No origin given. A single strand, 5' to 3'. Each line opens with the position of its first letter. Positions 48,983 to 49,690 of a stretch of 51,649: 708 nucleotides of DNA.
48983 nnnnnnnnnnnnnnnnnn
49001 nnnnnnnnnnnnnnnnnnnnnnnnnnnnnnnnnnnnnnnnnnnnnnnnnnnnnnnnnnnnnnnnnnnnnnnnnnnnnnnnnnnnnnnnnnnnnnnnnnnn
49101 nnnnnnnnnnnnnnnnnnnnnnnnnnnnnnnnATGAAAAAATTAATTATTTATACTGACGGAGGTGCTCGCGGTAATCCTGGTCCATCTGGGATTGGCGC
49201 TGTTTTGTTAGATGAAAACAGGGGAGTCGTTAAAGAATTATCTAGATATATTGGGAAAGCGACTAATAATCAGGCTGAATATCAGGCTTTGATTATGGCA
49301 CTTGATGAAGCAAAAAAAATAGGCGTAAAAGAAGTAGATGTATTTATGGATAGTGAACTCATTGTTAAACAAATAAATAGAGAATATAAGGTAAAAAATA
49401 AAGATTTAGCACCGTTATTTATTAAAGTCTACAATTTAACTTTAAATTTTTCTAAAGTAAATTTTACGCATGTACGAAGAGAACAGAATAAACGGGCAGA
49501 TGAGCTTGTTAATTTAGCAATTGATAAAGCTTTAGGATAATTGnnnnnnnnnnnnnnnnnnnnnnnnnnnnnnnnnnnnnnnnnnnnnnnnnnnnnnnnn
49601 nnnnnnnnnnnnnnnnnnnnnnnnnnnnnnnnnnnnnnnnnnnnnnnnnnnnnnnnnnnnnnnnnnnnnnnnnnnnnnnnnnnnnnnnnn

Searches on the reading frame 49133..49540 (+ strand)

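Call 12: search_protein_families(library=pfam, proteins=[window:49133-49540:+], max_evalue=0.0001)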
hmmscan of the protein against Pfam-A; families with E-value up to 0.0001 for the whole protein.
window:49133-49540:+ (135 aa): 2 families
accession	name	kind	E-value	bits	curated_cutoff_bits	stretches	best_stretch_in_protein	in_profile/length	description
PF13456.12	RVT_3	-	7.9e-27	94.1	21.6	1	8-128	2-122/123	Reverse transcriptase-like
PF00075.30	RNase_H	-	4.5e-16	59.7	25.8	1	2-128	2-138/141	RNase H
